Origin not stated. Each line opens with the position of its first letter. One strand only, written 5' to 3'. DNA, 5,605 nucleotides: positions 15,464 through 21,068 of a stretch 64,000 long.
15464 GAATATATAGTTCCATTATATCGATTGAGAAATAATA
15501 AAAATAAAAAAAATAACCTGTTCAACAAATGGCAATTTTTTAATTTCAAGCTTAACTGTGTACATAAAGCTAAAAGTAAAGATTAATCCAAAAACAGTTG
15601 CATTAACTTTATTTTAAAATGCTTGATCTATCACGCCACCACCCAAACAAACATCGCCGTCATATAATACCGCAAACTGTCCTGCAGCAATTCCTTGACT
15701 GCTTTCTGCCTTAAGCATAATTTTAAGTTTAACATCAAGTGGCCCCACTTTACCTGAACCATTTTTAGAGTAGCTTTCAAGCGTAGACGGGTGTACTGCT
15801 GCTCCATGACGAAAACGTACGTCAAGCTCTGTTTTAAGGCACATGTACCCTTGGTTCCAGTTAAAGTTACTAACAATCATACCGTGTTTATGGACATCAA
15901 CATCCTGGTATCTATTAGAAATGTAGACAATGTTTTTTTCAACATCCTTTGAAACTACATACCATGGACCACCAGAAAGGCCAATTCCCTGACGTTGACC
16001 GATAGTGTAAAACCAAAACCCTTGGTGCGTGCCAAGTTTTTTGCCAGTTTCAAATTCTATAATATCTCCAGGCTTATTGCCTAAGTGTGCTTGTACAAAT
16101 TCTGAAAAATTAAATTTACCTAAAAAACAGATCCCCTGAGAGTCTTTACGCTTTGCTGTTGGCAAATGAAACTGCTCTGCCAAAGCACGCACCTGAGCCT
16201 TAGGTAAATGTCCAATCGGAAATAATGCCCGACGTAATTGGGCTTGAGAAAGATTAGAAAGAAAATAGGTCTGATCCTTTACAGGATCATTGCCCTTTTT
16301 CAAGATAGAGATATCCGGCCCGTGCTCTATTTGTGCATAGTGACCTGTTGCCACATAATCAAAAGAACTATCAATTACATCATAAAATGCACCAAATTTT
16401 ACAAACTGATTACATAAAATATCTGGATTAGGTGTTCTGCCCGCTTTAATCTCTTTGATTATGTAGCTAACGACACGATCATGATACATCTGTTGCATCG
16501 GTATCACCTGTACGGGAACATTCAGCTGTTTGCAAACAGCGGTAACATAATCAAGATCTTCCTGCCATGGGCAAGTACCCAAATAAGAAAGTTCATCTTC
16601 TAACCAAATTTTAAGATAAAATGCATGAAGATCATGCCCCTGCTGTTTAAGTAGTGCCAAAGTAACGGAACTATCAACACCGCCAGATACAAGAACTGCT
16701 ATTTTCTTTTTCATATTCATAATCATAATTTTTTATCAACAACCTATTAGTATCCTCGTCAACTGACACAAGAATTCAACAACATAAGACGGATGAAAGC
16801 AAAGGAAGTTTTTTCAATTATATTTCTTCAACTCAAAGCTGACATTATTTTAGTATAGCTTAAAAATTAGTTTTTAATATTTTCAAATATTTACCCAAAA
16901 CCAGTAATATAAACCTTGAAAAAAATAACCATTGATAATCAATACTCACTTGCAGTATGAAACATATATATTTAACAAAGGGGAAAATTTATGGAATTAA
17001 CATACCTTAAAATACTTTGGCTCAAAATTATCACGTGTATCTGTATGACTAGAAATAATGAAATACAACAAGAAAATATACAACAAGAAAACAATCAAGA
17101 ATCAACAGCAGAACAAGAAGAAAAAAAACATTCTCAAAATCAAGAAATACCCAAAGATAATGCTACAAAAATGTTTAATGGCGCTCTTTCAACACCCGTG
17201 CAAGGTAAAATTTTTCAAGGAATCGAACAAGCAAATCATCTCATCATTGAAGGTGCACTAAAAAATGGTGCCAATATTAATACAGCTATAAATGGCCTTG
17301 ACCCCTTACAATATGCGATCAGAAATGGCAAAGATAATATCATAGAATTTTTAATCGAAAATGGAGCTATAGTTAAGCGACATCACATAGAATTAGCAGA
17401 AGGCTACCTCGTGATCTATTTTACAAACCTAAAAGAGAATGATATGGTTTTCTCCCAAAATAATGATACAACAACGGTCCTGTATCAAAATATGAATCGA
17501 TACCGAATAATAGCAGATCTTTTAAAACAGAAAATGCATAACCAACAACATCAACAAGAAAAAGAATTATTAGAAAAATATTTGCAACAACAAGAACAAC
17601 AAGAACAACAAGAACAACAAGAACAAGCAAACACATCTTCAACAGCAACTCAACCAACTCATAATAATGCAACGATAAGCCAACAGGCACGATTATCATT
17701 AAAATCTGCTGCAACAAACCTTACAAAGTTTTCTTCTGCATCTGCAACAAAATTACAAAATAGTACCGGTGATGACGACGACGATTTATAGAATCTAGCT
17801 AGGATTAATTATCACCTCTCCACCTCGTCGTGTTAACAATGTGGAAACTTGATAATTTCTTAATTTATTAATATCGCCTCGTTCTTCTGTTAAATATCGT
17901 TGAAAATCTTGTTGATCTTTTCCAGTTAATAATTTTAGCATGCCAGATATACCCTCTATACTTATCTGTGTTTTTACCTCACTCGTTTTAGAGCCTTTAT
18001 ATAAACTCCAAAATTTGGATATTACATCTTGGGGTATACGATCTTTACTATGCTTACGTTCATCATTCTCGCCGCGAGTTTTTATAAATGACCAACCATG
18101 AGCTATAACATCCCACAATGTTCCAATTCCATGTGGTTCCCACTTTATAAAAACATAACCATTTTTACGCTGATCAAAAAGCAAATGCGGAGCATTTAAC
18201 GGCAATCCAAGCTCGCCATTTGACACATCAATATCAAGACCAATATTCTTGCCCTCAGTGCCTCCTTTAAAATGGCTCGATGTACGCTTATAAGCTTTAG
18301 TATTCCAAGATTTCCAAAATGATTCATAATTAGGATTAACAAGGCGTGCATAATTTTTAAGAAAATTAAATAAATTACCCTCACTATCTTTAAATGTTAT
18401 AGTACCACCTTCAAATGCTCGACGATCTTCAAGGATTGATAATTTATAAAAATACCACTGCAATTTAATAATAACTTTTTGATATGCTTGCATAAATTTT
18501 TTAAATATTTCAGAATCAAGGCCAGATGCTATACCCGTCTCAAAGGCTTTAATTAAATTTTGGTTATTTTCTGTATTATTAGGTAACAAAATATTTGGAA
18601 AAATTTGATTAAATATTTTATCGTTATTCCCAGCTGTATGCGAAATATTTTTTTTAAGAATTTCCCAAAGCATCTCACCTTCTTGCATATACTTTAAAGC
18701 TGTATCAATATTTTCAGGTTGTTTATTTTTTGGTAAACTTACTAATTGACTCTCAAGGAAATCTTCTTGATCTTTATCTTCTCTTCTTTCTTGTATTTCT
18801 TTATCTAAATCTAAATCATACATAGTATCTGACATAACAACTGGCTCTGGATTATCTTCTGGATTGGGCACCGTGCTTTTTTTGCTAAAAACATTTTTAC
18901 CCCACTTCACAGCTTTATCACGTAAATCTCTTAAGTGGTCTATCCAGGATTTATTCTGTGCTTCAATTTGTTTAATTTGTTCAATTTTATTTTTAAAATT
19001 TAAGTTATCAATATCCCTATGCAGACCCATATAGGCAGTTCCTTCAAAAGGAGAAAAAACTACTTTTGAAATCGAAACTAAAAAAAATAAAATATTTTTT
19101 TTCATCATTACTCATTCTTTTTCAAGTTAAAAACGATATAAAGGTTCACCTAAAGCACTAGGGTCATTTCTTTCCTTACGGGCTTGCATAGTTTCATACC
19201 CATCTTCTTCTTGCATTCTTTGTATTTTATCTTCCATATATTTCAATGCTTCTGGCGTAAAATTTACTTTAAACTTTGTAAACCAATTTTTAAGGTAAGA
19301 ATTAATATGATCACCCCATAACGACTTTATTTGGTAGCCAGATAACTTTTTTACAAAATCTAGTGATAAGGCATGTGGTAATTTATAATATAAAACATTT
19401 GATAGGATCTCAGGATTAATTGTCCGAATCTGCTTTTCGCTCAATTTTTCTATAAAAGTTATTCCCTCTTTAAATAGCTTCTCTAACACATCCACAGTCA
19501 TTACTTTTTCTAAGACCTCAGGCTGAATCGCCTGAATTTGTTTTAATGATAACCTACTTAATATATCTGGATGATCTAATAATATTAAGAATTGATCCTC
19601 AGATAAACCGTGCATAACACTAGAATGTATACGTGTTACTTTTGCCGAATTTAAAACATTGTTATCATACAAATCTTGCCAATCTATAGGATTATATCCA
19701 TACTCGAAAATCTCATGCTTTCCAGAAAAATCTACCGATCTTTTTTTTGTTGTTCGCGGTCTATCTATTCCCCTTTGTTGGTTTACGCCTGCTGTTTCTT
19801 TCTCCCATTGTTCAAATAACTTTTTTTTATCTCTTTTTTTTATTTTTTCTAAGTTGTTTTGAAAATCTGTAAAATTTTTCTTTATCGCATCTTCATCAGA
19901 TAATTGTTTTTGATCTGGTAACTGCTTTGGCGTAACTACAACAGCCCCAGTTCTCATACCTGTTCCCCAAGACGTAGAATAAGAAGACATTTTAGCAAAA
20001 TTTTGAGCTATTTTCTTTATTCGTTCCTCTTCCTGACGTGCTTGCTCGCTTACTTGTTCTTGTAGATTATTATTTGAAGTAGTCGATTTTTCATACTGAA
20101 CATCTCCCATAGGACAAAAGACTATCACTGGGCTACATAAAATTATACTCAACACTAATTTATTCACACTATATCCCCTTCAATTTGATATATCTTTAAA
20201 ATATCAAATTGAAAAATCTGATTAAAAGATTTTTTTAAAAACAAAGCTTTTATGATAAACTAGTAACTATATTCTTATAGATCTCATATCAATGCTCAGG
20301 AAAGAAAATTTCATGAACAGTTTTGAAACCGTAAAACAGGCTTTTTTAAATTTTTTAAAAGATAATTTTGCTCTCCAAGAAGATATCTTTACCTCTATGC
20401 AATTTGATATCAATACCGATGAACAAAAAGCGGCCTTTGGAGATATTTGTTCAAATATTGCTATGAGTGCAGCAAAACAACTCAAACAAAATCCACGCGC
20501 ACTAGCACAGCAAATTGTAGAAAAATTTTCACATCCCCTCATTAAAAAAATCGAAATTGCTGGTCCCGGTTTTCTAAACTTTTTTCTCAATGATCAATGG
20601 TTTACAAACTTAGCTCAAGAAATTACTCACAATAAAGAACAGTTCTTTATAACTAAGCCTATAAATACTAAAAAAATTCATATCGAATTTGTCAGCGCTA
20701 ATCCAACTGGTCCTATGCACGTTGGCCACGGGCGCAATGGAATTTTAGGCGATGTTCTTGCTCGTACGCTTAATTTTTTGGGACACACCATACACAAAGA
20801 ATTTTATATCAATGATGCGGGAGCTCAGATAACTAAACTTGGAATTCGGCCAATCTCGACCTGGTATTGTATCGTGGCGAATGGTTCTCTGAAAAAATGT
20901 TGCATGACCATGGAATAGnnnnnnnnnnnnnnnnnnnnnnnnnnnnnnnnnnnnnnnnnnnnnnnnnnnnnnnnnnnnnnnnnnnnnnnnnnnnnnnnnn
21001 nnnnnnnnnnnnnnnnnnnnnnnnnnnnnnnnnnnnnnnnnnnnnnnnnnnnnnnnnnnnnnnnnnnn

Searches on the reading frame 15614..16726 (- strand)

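Call 68: search_protein_families(library=pfam, proteins=[window:15614-16726:-], max_evalue=0.00001)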
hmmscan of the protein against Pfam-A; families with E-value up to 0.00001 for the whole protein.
window:15614-16726:- (370 aa): 3 families
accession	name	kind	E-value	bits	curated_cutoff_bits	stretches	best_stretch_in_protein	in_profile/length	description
PF03054.22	tRNA_Me_trans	-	6e-73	245.3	20.6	1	7-204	1-202/202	tRNA methyl transferase HUP domain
PF20259.3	tRNA_Me_trans_M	-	3.5e-26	91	27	1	209-270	2-65/66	tRNA methyl transferase PRC-barrel domain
PF20258.4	tRNA_Me_trans_C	-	5.7e-13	49.4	20.6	1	281-366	2-77/77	Aminomethyltransferase beta-barrel domain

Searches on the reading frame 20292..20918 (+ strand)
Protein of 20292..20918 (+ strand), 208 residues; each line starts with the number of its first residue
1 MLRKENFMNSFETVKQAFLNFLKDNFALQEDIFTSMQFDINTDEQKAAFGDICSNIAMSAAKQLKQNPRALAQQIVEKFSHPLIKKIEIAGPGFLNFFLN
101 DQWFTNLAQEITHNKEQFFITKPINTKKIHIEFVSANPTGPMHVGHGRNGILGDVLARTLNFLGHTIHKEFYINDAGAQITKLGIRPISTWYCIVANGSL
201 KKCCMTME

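Call 68: search_protein_families(library=pfam, proteins=[window:20292-20918:+], max_evalue=0.00001)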
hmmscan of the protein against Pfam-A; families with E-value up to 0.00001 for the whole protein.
window:20292-20918:+ (208 aa): 2 families
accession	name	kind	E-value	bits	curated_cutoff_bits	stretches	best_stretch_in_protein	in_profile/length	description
PF03485.21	Arg_tRNA_synt_N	-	6e-20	72.1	21.5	1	34-99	20-85/85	Arginyl tRNA synthetase N terminal domain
PF00750.26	tRNA-synt_1d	-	9.9e-12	44.9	23.3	1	113-181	7-74/349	tRNA synthetases class I (R), catalytic domain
